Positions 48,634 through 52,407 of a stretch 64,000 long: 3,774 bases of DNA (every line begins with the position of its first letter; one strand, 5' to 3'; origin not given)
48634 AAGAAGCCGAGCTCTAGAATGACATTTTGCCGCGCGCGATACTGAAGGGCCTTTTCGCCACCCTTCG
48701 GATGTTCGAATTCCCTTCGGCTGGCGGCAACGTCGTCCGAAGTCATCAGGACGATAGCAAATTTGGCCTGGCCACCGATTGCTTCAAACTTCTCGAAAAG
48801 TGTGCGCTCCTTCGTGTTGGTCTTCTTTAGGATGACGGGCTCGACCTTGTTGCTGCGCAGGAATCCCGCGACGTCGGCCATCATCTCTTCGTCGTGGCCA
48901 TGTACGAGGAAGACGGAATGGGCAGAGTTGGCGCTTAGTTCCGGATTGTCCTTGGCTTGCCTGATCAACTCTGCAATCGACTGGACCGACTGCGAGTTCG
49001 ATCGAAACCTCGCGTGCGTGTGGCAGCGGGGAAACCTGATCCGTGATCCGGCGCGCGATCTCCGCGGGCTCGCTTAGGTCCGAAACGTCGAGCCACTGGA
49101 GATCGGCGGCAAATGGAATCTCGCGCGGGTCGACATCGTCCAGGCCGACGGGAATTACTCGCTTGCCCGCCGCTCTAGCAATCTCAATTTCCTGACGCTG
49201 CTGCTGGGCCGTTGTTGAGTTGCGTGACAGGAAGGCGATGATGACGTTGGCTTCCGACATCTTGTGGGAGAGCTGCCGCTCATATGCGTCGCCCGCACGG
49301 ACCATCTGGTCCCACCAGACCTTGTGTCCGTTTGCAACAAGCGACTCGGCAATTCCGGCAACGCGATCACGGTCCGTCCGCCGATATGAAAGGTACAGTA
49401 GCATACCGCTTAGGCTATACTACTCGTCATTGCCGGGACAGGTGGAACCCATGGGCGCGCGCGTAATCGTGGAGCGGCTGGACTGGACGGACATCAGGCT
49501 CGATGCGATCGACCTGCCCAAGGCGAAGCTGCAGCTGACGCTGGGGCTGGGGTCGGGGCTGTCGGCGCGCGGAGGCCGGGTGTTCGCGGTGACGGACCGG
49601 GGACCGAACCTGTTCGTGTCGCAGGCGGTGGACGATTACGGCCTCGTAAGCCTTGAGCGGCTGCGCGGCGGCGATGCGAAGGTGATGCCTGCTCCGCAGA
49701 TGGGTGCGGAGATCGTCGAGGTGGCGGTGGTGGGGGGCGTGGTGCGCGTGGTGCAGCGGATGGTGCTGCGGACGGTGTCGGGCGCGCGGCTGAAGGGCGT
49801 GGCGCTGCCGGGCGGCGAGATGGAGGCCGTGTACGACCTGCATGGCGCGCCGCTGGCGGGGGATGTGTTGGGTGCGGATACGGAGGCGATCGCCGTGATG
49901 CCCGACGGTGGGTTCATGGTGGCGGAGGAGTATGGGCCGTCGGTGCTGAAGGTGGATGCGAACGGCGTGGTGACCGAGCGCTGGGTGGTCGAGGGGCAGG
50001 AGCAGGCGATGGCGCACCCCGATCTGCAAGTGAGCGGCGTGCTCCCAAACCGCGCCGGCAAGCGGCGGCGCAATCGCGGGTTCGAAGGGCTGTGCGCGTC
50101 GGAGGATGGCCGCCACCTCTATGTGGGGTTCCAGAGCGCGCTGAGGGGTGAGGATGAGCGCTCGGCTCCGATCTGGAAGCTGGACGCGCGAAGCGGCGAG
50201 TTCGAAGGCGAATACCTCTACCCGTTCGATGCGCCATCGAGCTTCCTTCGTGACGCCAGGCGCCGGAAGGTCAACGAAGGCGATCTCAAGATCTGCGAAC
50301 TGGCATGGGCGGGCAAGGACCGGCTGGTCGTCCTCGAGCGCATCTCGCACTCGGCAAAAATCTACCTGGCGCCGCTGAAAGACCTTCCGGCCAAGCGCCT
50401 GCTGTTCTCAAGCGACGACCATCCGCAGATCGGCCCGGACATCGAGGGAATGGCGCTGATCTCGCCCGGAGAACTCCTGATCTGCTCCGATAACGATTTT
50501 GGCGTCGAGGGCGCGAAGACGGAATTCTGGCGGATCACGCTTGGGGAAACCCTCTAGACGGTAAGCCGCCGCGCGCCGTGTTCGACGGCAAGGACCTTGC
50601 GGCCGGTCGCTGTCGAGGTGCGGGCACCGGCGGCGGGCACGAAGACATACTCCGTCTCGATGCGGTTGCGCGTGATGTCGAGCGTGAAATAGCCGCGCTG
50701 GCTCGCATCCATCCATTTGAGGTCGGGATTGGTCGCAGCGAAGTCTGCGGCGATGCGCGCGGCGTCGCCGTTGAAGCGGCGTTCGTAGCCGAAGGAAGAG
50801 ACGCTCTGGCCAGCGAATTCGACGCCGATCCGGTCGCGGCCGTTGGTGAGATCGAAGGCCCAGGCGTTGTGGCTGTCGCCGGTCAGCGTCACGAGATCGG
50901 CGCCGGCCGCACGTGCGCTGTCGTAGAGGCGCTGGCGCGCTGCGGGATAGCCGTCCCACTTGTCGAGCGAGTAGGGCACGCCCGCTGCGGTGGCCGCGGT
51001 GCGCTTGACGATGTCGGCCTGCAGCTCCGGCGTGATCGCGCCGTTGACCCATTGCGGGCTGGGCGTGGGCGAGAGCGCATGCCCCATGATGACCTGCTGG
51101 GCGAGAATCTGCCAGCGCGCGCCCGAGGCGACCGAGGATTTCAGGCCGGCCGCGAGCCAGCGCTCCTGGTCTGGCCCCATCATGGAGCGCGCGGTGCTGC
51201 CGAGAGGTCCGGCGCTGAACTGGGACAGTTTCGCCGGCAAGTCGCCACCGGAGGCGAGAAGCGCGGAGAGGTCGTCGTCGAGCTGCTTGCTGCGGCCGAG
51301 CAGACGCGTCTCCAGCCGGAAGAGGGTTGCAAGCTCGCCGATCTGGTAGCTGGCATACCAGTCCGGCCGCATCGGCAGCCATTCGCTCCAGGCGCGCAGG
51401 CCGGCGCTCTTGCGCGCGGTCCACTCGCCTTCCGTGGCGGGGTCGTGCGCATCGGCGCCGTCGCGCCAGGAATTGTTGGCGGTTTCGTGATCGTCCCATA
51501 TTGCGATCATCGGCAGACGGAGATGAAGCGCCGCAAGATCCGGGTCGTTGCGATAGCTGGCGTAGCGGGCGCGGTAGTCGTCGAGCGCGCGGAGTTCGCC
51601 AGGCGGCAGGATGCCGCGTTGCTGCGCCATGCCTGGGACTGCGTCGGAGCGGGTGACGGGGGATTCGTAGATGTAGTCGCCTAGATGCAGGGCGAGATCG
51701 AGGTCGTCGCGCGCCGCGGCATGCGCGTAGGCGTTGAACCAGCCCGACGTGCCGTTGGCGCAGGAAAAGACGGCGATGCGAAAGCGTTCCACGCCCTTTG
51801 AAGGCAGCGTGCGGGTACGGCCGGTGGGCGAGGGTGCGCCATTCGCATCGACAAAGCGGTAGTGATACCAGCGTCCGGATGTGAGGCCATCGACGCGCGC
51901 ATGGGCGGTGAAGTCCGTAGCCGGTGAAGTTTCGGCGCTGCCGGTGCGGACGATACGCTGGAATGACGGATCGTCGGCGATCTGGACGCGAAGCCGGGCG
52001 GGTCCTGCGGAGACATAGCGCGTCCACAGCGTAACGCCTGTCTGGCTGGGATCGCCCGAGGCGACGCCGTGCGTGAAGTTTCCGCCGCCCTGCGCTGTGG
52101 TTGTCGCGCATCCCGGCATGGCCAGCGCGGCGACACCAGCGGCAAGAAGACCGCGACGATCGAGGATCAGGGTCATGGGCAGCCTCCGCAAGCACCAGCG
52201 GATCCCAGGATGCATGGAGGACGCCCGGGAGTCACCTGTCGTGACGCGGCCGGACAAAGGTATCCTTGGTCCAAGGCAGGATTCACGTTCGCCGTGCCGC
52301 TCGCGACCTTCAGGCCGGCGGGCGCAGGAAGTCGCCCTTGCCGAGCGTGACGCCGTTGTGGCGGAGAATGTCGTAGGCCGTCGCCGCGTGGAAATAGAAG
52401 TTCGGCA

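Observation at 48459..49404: Lower-GC insertion encoding a TIR domain and a TIR-like (CAP12/PycTIR-type) domain with no recognisable partner: possible stand-alone NAD-targeting defence gene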

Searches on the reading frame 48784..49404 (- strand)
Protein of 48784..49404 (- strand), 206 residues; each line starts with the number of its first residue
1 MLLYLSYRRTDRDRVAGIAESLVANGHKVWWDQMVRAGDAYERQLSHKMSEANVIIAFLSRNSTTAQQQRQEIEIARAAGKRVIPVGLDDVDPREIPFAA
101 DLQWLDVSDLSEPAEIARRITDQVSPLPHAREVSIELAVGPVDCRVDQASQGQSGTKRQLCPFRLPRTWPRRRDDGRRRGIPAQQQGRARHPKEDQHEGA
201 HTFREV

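Call 7: search_protein_families(library=pfam, proteins=[window:48784-49404:-], max_evalue=1)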
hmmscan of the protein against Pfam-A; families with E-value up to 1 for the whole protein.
window:48784-49404:- (206 aa): 2 families
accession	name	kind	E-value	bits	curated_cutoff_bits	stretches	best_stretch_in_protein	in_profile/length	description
PF13676.11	TIR_2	-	6.6e-21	75.5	28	1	4-116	2-118/122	TIR domain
PF08937.16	ThsB_TIR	-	0.0004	21.2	21.2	1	5-89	2-96/100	Thoeris protein ThsB, TIR-like domain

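Call 8: search_protein_families(library=padloc, proteins=[window:48784-49404:-], max_evalue=1)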
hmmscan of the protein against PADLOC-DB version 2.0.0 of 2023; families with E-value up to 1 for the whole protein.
window:48784-49404:- (206 aa): 7 families
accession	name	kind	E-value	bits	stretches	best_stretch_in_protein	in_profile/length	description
PDLC02421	Aga_TIR-PNTD1-PNTD2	-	9e-06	23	1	17-89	21-101/430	Class I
PDLC02012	SAVED5--SAVED_TIR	-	2.1e-05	21.8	1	3-65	16-79/404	-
PDLC00434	ThsB1|ThsB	-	8e-05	19.9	1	3-75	141-215/396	TIR-like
PDLC00420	ThsB1|ThsB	-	0.00011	19.5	1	28-99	33-109/319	TIR-like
PDLC02403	Aga_TIR-PNTD1-PNTD2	-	0.0002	18.6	1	18-98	21-106/443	Class I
PDLC00418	ThsB1|ThsB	-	0.0091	13.9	1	42-86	54-98/155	TIR-like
PDLC05062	PDC-S66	-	0.015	12.8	1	3-62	151-212/282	-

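Call 9: search_protein_families(library=ncbifam, proteins=[window:48784-49404:-], max_evalue=1)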
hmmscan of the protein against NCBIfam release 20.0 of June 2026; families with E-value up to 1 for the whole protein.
window:48784-49404:- (206 aa): 3 families
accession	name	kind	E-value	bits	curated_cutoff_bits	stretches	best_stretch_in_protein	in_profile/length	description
NF058526.1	Thoeris_type3_ThcB4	equivalog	6.6e-07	28.5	220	1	4-123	131-250/375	Thoeris type III anti-phage system protein ThcB4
NF042941.1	Retron_TIR_antiphage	equivalog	0.0039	16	600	1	4-76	343-417/464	TIR domain-containing anti-phage reverse transcriptase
NF007418.0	PRK09956.1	equivalog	0.11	11.5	583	1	17-121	52-150/308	ISNCY family transposase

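Call 18: find_encoding_contigs(protein=window:48784-49404:-, flank=10000, max_places=10)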
Protein window:48784-49404:- (206 aa): no gene with exactly this product is on record in the collection.

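Call 77: list_cluster_members(proteins=[P0193, window:48784-49404:-, window:45943-46887:+, window:46881-48449:+, window:49451-50557:+, window:50554-52257:-])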
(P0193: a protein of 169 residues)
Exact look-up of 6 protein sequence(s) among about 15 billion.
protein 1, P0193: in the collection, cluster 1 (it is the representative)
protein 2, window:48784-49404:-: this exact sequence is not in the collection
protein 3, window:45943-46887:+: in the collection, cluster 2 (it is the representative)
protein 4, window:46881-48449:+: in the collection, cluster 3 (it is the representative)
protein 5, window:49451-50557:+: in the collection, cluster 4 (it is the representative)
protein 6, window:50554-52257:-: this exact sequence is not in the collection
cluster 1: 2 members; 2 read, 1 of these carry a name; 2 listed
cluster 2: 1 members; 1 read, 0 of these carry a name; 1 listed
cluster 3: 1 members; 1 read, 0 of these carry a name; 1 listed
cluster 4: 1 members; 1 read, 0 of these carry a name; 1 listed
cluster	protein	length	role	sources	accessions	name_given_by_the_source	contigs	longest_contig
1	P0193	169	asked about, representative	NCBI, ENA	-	-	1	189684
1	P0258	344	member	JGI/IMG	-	predicted nucleotide-binding protein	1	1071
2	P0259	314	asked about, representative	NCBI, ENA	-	-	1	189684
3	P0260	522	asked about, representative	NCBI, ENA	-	-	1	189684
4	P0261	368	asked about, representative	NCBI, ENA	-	-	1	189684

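Call 79: find_encoding_contigs(protein=P0258, flank=3000, max_places=5)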
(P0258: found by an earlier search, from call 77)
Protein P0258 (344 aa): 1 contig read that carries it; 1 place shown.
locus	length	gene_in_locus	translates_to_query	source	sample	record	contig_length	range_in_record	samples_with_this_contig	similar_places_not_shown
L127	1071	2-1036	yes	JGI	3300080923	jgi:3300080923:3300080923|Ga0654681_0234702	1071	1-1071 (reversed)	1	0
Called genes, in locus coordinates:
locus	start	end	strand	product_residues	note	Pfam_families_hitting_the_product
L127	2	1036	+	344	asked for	PF13676:TIR_2, PF10137:CAP12-PCTIR_TIR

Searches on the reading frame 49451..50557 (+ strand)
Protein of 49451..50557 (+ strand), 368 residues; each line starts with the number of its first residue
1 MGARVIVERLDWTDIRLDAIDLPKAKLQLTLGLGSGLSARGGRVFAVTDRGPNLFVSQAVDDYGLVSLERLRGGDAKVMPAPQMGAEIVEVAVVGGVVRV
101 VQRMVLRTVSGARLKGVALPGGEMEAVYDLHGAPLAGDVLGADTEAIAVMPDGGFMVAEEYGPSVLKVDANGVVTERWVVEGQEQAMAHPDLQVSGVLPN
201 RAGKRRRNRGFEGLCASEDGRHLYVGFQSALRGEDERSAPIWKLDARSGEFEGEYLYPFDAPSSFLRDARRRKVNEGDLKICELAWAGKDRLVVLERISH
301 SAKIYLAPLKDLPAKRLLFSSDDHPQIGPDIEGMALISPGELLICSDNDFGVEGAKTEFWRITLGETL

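Call 13: search_protein_families(library=pfam, proteins=[window:49451-50557:+], max_evalue=0.01)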
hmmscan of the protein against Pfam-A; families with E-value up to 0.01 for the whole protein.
window:49451-50557:+ (368 aa): 1 family
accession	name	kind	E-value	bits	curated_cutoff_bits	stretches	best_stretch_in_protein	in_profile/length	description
PF13449.12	Phytase-like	-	3e-33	116.4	27.6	1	35-350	7-284/284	Esterase-like activity of phytase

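Call 17: find_encoding_contigs(protein=window:49451-50557:+, flank=10000, max_places=10)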
Protein window:49451-50557:+ (368 aa): no gene with exactly this product is on record in the collection.

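Call 67: search_protein_families(library=padloc, proteins=[window:49451-50557:+], max_evalue=0.01)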
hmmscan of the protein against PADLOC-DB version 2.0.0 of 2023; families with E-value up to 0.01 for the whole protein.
window:49451-50557:+ (368 aa): 0 families

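Call 95: search_protein_families(library=ncbifam, proteins=[window:49451-50557:+], max_evalue=0.01)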
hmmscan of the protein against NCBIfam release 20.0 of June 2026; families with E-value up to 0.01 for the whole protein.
window:49451-50557:+ (368 aa): 0 families

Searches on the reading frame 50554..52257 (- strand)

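Call 13: search_protein_families(library=pfam, proteins=[window:50554-52257:-], max_evalue=0.01)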
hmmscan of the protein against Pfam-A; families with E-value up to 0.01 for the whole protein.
window:50554-52257:- (567 aa): 3 families
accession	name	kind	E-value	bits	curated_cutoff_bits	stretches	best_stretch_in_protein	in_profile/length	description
PF09423.15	PhoD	-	5.6e-94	315.5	27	1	162-537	2-343/343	PhoD-like phosphatase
PF16655.11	PhoD_N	-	5.3e-28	97.8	30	1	63-150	1-90/90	PhoD-like phosphatase, N-terminal domain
PF16656.11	Pur_ac_phosph_N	-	0.00022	22.1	30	1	77-150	18-93/93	Purple acid Phosphatase, N-terminal domain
